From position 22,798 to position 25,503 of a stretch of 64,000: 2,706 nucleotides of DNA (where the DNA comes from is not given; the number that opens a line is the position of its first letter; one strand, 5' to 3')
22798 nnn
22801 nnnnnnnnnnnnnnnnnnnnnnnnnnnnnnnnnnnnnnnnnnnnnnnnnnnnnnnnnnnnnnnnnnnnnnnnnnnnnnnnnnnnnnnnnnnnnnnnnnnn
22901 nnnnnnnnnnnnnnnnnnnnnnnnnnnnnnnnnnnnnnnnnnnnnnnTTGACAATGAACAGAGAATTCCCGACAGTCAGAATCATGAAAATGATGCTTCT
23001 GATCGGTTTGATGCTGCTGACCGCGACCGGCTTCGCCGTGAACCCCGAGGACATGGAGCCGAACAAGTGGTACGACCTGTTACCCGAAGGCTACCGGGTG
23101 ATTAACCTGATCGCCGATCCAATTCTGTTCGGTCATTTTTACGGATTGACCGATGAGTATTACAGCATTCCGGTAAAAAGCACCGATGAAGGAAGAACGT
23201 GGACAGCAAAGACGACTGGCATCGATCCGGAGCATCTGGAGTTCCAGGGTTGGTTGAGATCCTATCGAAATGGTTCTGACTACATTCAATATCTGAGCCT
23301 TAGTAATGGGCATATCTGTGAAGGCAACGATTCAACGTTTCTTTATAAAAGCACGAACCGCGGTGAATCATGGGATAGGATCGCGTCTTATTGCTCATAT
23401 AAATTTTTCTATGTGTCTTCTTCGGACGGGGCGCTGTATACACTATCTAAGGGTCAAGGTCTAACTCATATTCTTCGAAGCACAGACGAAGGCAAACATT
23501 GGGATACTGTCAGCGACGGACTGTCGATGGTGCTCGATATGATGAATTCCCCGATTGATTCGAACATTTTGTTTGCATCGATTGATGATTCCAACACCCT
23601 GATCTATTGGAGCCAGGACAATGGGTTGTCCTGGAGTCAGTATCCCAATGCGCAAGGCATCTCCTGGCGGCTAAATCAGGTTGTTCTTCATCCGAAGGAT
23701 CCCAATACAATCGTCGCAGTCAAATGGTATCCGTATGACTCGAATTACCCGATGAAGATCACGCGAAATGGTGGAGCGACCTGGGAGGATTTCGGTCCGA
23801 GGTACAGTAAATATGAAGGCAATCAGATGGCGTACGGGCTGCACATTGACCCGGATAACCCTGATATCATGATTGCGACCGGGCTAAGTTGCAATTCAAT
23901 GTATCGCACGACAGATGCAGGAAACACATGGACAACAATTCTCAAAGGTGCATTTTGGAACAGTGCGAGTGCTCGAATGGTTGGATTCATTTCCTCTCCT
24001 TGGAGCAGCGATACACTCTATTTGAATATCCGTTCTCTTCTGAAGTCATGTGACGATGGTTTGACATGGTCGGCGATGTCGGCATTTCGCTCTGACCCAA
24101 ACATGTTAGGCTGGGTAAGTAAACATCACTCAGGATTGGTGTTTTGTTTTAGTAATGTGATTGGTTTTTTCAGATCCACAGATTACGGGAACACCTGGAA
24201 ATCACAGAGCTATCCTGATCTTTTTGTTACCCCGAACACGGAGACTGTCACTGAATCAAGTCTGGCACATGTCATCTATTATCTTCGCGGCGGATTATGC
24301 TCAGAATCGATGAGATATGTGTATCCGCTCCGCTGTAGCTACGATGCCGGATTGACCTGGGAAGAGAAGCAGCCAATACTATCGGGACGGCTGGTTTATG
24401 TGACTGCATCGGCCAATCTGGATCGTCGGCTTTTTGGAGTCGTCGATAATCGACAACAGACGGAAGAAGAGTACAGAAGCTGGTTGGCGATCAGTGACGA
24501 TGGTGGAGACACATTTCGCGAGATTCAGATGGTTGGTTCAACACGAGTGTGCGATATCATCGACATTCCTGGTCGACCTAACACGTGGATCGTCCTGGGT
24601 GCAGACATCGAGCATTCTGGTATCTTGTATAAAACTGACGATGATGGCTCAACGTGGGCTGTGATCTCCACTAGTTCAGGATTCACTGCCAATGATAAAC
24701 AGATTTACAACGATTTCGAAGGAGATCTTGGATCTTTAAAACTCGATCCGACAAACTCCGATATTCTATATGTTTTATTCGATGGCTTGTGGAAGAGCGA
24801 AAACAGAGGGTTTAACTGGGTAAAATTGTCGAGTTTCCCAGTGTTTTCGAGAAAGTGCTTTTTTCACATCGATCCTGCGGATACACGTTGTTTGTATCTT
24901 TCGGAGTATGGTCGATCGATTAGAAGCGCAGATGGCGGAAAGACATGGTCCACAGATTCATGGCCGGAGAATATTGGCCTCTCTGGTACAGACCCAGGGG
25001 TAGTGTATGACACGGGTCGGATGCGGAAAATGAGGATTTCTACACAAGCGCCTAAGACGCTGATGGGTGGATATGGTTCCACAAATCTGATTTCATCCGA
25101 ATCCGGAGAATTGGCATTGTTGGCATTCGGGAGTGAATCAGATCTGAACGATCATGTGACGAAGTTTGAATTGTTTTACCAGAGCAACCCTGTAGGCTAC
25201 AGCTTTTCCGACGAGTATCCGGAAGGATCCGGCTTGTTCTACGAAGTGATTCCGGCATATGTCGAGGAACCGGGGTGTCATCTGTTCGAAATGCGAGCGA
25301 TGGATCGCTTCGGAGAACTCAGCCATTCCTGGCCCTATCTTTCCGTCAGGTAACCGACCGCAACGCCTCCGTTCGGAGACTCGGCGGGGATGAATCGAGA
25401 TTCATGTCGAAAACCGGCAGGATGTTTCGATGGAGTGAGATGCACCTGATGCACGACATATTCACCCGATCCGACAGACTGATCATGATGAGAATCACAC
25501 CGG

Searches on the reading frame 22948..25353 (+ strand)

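Call 57: search_protein_families(library=pfam, proteins=[window:22948-25353:+], max_evalue=0.0001)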
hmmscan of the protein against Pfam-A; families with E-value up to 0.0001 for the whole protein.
window:22948-25353:+ (801 aa): 3 families
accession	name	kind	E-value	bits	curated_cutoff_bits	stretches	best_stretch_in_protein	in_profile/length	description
PF15902.12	Sortilin-Vps10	-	5.9e-30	104.9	33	1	174-289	2-119/446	Sortilin, neurotensin receptor 3,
PF02012.26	BNR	-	6.9e-11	40.9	27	0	659-669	2-12/12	BNR/Asp-box repeat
PF13088.12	BNR_2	-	1.1e-10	41.8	31.4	0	76-200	85-208/277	BNR repeat-like domain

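Call 71: search_protein_families(library=ncbifam, proteins=[window:22948-25353:+], max_evalue=1)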
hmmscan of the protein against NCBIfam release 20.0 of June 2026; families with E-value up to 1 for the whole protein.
window:22948-25353:+ (801 aa): 1 family
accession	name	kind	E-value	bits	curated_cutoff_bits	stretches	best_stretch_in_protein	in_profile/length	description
NF045728.1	glycosyl_F510_1955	equivalog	5.5e-31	107.7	175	6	132-236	74-177/246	F510_1955 family glycosylhydrolase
